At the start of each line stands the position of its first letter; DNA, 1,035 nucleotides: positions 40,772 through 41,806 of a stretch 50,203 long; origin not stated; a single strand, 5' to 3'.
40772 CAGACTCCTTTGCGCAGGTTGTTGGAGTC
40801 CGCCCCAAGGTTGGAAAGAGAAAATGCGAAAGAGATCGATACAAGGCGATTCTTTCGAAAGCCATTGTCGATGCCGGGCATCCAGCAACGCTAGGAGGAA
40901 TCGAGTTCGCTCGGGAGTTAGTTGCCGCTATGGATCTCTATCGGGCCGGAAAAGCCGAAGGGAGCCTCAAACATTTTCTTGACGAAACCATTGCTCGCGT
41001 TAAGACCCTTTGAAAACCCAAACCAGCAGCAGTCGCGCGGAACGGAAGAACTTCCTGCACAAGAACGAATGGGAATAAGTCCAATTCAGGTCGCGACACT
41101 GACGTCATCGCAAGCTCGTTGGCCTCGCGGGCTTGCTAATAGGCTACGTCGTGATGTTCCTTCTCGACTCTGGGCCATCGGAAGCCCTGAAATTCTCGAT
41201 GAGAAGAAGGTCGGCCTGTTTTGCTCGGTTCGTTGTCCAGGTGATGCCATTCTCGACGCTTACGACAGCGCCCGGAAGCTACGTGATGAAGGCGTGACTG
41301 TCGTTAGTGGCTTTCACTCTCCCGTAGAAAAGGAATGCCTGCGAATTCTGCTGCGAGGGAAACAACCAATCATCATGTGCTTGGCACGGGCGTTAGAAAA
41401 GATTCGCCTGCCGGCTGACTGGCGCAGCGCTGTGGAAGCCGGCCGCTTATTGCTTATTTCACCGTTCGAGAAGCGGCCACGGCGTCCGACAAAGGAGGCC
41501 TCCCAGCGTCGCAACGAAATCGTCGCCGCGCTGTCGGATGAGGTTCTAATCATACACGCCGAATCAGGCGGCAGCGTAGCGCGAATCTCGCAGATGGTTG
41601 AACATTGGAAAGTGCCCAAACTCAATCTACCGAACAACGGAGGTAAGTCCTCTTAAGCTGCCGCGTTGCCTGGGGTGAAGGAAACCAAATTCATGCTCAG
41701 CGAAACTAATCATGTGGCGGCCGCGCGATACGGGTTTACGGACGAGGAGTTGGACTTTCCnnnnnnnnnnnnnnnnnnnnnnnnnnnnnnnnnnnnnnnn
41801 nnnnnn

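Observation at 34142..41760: Defence-island-like accessory block with a gene combination I cannot assign to a named system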

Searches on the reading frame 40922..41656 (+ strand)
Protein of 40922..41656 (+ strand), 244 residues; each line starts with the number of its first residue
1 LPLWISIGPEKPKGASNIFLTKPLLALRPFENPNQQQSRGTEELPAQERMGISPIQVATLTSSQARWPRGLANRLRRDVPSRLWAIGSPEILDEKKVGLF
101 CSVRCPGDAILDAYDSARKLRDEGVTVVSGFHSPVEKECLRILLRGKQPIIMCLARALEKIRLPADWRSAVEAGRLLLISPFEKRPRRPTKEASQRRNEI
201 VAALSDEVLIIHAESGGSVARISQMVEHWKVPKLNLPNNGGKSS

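Call 3: search_protein_families(library=pfam, proteins=[window:40922-41656:+], max_evalue=0.01)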
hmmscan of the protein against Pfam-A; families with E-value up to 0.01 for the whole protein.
window:40922-41656:+ (244 aa): 1 family
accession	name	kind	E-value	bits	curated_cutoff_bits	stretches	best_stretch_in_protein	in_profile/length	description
PF02481.21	DNA_processg_A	-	3.5e-16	59.5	29.6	1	56-222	6-174/212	DNA recombination-mediator protein A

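Call 4: search_protein_families(library=padloc, proteins=[window:40922-41656:+], max_evalue=0.01)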
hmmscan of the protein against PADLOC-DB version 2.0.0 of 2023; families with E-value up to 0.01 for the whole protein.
window:40922-41656:+ (244 aa): 3 families
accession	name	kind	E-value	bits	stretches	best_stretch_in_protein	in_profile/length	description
PDLC03927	PsyrA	-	6.8e-25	86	1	59-229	96-266/398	-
PDLC03961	ShosA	-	0.0013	16.1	1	57-219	79-242/303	-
PDLC02997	ShosA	-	0.0029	14.9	1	78-210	114-247/327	-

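Call 7: search_protein_families(library=ncbifam, proteins=[window:40922-41656:+], max_evalue=0.01)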
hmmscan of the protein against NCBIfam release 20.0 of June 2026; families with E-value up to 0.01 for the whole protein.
window:40922-41656:+ (244 aa): 2 families
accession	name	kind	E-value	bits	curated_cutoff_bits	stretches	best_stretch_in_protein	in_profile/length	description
TIGR00732.1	dprA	equivalog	2e-12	46.8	191.15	1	59-215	11-166/220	DNA-processing protein DprA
NF008007.0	PRK10736.1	equivalog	4.9e-05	22.7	495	1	60-215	75-229/374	DNA-protecting protein DprA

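Call 39: find_homologous_proteins(query=window:41069-41656:+, max_evalue=0.00001)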
Query window:41069-41656:+ (195 aa): 1854 proteins with E <= 0.00001 among 2486 candidates; the best 120 are listed.
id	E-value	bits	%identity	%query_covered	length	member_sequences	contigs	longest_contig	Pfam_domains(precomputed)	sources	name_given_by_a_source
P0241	2.3e-123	427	100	100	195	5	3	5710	PF02481.22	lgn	-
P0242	1.5e-103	362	87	97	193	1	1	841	PF02481.22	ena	-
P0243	3.2e-101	355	85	99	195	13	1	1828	PF02481.22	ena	-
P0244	3.1e-97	342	81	97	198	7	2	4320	PF02481.22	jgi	jgi:predicted Rossmann fold nucleotide-binding protein DprA/Smf involved in DNA uptake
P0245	1.3e-96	340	78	99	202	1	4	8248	PF02481.22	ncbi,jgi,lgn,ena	-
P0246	1.4e-93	330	87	91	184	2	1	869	PF02481.22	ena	-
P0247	2.3e-92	326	84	91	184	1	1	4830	PF02481.22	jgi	jgi:predicted Rossmann fold nucleotide-binding protein DprA/Smf involved in DNA uptake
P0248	1.6e-91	323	78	94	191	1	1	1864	PF02481.22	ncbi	-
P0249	1.2e-90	320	77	99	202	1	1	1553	PF02481.22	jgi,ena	-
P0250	2.1e-90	320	76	98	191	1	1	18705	PF02481.22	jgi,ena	-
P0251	2.7e-90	319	81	91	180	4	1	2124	PF02481.22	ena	-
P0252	3.5e-90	319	84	88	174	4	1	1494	PF02481.22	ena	-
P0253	3.9e-90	319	79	94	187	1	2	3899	PF02481.22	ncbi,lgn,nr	ncbi:MAG: DNA-processing protein DprA [Deltaproteobacteria bacterium]|nr:DNA-processing protein DprA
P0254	3.9e-90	319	77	98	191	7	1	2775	PF02481.22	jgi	-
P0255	1.1e-89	317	83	88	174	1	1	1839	PF02481.22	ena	-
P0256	1.7e-89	317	76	97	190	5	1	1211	PF02481.22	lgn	-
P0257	2.0e-89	316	77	96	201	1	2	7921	PF02481.22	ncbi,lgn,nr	ncbi:MAG: DNA-processing protein DprA [Deltaproteobacteria bacterium]|nr:DNA-processing protein DprA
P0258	2.1e-89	316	81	91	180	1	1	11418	PF02481.22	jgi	jgi:predicted Rossmann fold nucleotide-binding protein DprA/Smf involved in DNA uptake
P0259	8.3e-89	314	85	87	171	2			PF02481.22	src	-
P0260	1.3e-88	314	75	96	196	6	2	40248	PF02481.22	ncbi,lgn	-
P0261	1.7e-88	313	81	89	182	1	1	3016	PF02481.22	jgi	-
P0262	3.4e-88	312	81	88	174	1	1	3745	PF02481.22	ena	-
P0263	3.8e-88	312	75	96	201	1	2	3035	PF02481.22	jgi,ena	-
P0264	4.5e-88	312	81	88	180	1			PF02481.22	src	-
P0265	6.2e-88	312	74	97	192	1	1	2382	PF02481.22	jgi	jgi:predicted Rossmann fold nucleotide-binding protein DprA/Smf involved in DNA uptake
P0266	7.7e-88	311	74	96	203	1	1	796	PF02481.22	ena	-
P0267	7.9e-88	311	74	96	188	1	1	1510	PF02481.22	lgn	-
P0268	9.8e-88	311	80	88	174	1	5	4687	PF02481.22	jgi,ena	-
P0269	1.0e-87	311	72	96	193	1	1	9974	PF02481.22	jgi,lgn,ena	-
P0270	2.7e-86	306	74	96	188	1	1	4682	PF02481.22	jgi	jgi:predicted Rossmann fold nucleotide-binding protein DprA/Smf involved in DNA uptake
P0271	2.8e-86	306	76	93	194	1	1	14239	PF02481.22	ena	-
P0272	4.7e-86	305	72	97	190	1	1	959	PF02481.22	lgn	-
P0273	5.8e-86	305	72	96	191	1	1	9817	PF02481.22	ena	-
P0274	1.5e-85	304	75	93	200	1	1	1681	PF02481.22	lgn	-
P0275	5.6e-85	302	89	79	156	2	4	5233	PF02481.22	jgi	jgi:predicted Rossmann fold nucleotide-binding protein DprA/Smf involved in DNA uptake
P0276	9.2e-85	301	74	96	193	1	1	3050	PF02481.22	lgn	-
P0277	1.1e-84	301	75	91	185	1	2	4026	PF02481.22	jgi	jgi:predicted Rossmann fold nucleotide-binding protein DprA/Smf involved in DNA uptake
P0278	2.1e-84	300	73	92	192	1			PF02481.22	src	-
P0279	2.1e-84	300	74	93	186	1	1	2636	PF02481.22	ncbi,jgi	jgi:predicted Rossmann fold nucleotide-binding protein DprA/Smf involved in DNA uptake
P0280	3.2e-84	299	73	95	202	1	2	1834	PF02481.22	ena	-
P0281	4.0e-84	299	71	97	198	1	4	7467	PF02481.22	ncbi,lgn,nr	ncbi:MAG: DNA-processing protein DprA [Deltaproteobacteria bacterium]|nr:DNA-processing protein DprA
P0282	6.1e-84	298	72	95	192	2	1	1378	PF02481.22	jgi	jgi:predicted Rossmann fold nucleotide-binding protein DprA/Smf involved in DNA uptake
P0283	6.3e-84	298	73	94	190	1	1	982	PF02481.22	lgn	-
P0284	1.0e-83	298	70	97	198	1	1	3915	PF02481.22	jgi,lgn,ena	-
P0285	2.6e-83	296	72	96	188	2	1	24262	PF02481.22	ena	-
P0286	4.1e-83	296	74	93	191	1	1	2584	PF02481.22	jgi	jgi:predicted Rossmann fold nucleotide-binding protein DprA/Smf involved in DNA uptake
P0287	4.2e-83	296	75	89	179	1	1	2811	PF02481.22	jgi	-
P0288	7.0e-83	295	69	98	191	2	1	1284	PF02481.22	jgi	-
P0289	9.3e-83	295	70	97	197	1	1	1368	PF02481.22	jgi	jgi:predicted Rossmann fold nucleotide-binding protein DprA/Smf involved in DNA uptake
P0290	1.1e-82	294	75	91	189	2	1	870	PF02481.22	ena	-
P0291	2.6e-82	293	75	93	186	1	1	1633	PF02481.22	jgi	jgi:predicted Rossmann fold nucleotide-binding protein DprA/Smf involved in DNA uptake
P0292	4.9e-82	292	74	90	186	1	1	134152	PF02481.22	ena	-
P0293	5.8e-82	292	73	91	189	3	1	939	PF02481.22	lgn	-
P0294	1.6e-81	291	67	96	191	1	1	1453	PF02481.22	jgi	jgi:predicted Rossmann fold nucleotide-binding protein DprA/Smf involved in DNA uptake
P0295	2.3e-81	290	75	91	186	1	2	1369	PF02481.22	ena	-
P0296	3.0e-81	290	69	95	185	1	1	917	PF02481.22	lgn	-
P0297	3.2e-81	290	70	96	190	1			PF02481.22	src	-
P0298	3.5e-81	289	70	96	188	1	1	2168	PF02481.22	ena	-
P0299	4.3e-81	289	70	93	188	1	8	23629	PF02481.22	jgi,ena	-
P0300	5.3e-81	289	68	96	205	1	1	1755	PF02481.22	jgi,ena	-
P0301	6.1e-81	289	69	95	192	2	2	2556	PF02481.22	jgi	-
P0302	7.4e-81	288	71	94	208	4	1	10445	PF02481.22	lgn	-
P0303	1.2e-80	288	72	95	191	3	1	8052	PF02481.22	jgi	jgi:predicted Rossmann fold nucleotide-binding protein DprA/Smf involved in DNA uptake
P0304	1.7e-80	287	72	90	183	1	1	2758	PF02481.22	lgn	-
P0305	3.0e-80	286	70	94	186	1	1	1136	PF02481.22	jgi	-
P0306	5.0e-80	286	71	93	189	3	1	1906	PF02481.22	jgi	jgi:predicted Rossmann fold nucleotide-binding protein DprA/Smf involved in DNA uptake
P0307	6.2e-80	285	70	93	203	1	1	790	PF02481.22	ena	-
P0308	8.6e-80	285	69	94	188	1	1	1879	PF02481.22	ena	-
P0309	1.2e-79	285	66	97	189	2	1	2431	PF02481.22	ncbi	-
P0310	1.3e-79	284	88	76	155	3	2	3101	PF02481.22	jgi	-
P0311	1.4e-79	284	68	93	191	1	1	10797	PF02481.22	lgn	-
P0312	1.7e-79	284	68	96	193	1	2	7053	PF02481.22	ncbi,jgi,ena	-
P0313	2.0e-79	284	73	88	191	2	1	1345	PF02481.22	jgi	jgi:predicted Rossmann fold nucleotide-binding protein DprA/Smf involved in DNA uptake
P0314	2.4e-79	283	74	89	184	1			PF02481.22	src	-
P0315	3.0e-79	283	71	92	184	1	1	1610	PF02481.22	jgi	jgi:predicted Rossmann fold nucleotide-binding protein DprA/Smf involved in DNA uptake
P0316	3.0e-79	283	65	96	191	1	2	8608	PF02481.22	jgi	jgi:predicted Rossmann fold nucleotide-binding protein DprA/Smf involved in DNA uptake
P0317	3.2e-79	283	76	88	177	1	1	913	PF02481.22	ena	-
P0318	4.8e-79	283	68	96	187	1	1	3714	PF02481.22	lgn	-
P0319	4.9e-79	282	70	92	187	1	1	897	PF02481.22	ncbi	-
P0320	5.2e-79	282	69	94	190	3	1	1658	PF02481.22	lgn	-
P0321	6.3e-79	282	77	86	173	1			PF02481.22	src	-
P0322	6.4e-79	282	74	89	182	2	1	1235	PF02481.22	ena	-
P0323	6.5e-79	282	69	96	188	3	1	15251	PF02481.22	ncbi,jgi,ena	-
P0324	1.3e-78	281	70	93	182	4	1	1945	PF02481.22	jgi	-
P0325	1.5e-78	281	66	93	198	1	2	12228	PF02481.22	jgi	jgi:predicted Rossmann fold nucleotide-binding protein DprA/Smf involved in DNA uptake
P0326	1.7e-78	281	69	94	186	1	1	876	PF02481.22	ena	-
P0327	3.6e-78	280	72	91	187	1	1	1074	PF02481.22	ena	-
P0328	5.5e-78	279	70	92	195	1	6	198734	PF02481.22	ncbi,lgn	-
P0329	6.6e-78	279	71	91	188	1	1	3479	PF02481.22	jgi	jgi:predicted Rossmann fold nucleotide-binding protein DprA/Smf involved in DNA uptake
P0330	1.2e-77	278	90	74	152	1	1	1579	PF02481.22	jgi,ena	-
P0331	1.4e-77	278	69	94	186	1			PF02481.22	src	-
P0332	1.4e-77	278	69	91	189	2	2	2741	PF02481.22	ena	-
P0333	1.5e-77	278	67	94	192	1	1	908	PF02481.22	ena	-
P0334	2.6e-77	277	62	100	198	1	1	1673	PF02481.22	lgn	-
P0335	2.6e-77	277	68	94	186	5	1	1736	PF02481.22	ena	-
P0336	3.1e-77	277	68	91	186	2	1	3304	PF02481.22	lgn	-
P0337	3.2e-77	277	69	93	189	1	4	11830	PF02481.22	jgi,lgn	jgi:predicted Rossmann fold nucleotide-binding protein DprA/Smf involved in DNA uptake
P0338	3.7e-77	276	71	89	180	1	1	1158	PF02481.22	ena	-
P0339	5.0e-77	276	68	96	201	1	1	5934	PF02481.22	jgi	jgi:predicted Rossmann fold nucleotide-binding protein DprA/Smf involved in DNA uptake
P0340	6.1e-77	276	66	95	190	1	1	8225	PF02481.22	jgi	-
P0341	8.5e-77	275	70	95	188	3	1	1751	PF02481.22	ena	-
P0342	8.7e-77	275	69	92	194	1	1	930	PF02481.22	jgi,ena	-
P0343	9.0e-77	275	73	91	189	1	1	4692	PF02481.22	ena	-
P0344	9.7e-77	275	68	94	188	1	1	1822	PF02481.22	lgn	-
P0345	1.2e-76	275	78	83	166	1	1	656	PF02481.22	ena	-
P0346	1.4e-76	274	68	94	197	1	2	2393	PF02481.22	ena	-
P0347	1.6e-76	274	70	91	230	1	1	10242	PF02481.22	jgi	jgi:predicted Rossmann fold nucleotide-binding protein DprA/Smf involved in DNA uptake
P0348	1.7e-76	274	65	94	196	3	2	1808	PF02481.22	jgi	jgi:predicted Rossmann fold nucleotide-binding protein DprA/Smf involved in DNA uptake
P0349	1.9e-76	274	71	89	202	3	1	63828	PF02481.22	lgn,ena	-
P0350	2.2e-76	274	69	92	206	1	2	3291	PF02481.22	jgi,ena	-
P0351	2.3e-76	274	65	93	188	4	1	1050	PF02481.22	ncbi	-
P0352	3.2e-76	273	69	92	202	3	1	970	PF02481.22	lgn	-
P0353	3.3e-76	273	67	93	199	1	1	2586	PF02481.22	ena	-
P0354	3.9e-76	273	67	94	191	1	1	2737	PF02481.22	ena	-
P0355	3.9e-76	273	67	91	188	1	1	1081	PF02481.22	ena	-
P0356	5.2e-76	273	66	93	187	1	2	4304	PF02481.22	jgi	jgi:predicted Rossmann fold nucleotide-binding protein DprA/Smf involved in DNA uptake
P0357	5.5e-76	273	65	96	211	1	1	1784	PF02481.22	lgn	-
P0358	7.1e-76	272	70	91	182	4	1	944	PF02481.22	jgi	jgi:predicted Rossmann fold nucleotide-binding protein DprA/Smf involved in DNA uptake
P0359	7.1e-76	272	64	94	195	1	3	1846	PF02481.22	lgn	-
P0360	7.6e-76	272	66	93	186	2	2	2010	PF02481.22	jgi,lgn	-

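Call 40: find_encoding_contigs(protein=P0328, flank=10000, max_places=2)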
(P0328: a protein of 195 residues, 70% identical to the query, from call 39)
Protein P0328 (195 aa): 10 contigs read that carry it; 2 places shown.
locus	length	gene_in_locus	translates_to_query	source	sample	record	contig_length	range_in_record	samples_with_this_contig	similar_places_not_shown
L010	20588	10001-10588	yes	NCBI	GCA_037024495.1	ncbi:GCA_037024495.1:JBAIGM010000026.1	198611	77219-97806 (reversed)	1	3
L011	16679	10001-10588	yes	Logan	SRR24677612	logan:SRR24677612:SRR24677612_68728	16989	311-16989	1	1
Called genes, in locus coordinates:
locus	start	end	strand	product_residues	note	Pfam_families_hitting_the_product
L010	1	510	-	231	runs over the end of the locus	PF21948:LplA-B_cat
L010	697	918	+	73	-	-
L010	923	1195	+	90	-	-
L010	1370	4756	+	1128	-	PF13091:PLDc_2 (faint), PF00176:SNF2-rel_dom (faint), PF00270:DEAD (faint), PF04851:ResIII (faint), PF00271:Helicase_C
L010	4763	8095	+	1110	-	PF20473:MmeI_Mtase (weak), PF07669:Eco57I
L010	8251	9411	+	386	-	PF02463:SMC_N, PF13476:AAA_23 (weak), PF13304:AAA_21, PF13175:AAA_15 (weak)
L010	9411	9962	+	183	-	PF14103:DUF4276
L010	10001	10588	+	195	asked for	PF02481:DNA_processg_A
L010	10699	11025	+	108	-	-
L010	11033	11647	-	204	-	PF22769:DCD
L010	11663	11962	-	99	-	-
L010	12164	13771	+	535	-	-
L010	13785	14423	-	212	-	PF00300:His_Phos_1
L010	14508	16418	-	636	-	PF13623:SurA_N_2, PF13624:SurA_N_3, PF13145:Rotamase_2, PF13616:Rotamase_3, PF00639:Rotamase, PF13145:Rotamase_2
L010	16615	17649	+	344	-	PF00022:Actin, PF06723:MreB_Mbl, PF11104:PilM_2 (faint), PF00012:HSP70, PF14450:FtsA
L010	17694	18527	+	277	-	PF04085:MreC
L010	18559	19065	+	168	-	PF04093:MreD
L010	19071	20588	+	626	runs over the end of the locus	PF03717:PBP_dimer, PF00905:Transpeptidase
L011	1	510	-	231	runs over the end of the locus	PF21948:LplA-B_cat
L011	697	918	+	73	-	-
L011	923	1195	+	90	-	-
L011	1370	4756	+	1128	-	PF13091:PLDc_2 (faint), PF00176:SNF2-rel_dom (faint), PF00270:DEAD (faint), PF04851:ResIII (faint), PF00271:Helicase_C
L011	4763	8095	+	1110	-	PF20473:MmeI_Mtase (weak), PF07669:Eco57I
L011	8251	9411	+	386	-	PF02463:SMC_N, PF13476:AAA_23 (weak), PF13304:AAA_21, PF13175:AAA_15 (weak)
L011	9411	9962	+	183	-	PF14103:DUF4276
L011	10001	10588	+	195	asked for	PF02481:DNA_processg_A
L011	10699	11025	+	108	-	-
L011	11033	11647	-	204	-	PF22769:DCD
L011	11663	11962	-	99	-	-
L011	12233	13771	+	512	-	-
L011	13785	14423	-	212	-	PF00300:His_Phos_1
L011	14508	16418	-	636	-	PF13623:SurA_N_2, PF13624:SurA_N_3, PF13145:Rotamase_2, PF13616:Rotamase_3, PF00639:Rotamase, PF13145:Rotamase_2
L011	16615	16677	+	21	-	?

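Call 41: find_encoding_contigs(protein=P0292, flank=10000, max_places=2)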
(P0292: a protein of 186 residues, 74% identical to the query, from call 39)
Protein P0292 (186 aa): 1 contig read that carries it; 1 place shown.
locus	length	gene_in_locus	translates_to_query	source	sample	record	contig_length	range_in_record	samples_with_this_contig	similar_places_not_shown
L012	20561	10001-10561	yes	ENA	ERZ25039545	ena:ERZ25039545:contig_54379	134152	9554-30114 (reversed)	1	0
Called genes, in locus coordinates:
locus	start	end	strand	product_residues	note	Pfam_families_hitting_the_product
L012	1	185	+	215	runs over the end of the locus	PF02384:N6_Mtase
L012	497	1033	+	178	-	-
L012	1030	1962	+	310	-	PF01420:Methylase_S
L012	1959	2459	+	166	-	PF01420:Methylase_S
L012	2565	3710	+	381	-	PF06114:Peptidase_M78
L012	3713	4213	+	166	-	PF14367:DUF4411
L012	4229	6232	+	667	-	PF04313:HSDR_N, PF00270:DEAD, PF04851:ResIII, PF18766:SWI2_SNF2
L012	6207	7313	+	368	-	PF22679:T1R_D3-like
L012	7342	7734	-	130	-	PF06170:DUF983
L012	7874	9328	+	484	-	PF13749:HATPase_c_4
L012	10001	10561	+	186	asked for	PF02481:DNA_processg_A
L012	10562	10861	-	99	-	PF06170:DUF983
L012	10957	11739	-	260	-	-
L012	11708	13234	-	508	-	PF00005:ABC_tran (faint)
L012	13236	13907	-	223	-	PF17760:UvrA_inter (weak)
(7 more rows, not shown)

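Call 42: find_encoding_contigs(protein=P0349, flank=10000, max_places=2)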
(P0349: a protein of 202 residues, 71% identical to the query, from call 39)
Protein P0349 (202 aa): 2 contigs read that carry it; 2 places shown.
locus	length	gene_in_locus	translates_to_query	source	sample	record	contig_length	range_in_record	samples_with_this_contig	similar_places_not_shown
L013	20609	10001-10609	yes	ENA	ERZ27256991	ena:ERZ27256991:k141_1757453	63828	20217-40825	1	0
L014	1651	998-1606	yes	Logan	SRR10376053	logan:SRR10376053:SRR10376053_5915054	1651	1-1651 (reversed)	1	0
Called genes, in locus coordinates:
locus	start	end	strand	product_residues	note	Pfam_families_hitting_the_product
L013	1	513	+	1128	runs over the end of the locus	PF00176:SNF2-rel_dom (weak), PF00270:DEAD (faint), PF04851:ResIII (faint), PF00271:Helicase_C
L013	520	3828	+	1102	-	PF20473:MmeI_Mtase (weak), PF07669:Eco57I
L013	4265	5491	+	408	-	PF10592:AIPR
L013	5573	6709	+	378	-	-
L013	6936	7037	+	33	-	-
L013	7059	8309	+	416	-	PF25924:MJECL33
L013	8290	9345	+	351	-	-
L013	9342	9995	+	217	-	-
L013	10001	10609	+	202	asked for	PF02481:DNA_processg_A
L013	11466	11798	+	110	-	PF05168:HEPN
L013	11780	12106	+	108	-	PF18765:Polbeta, PF01909:NTP_transf_2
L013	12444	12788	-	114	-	PF07854:DUF1646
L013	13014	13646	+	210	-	-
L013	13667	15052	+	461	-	PF01972:SDH_protease, PF25145:NfeD1b_N, PF24961:NfeD_membrane, PF01957:NfeD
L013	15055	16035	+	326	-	PF12127:FloA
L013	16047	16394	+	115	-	-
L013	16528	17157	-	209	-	PF04367:DUF502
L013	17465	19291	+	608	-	PF19291:TREH_N, PF00723:Glyco_hydro_15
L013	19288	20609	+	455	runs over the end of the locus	PF00479:G6PD_N, PF02781:G6PD_C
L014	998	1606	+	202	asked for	PF02481:DNA_processg_A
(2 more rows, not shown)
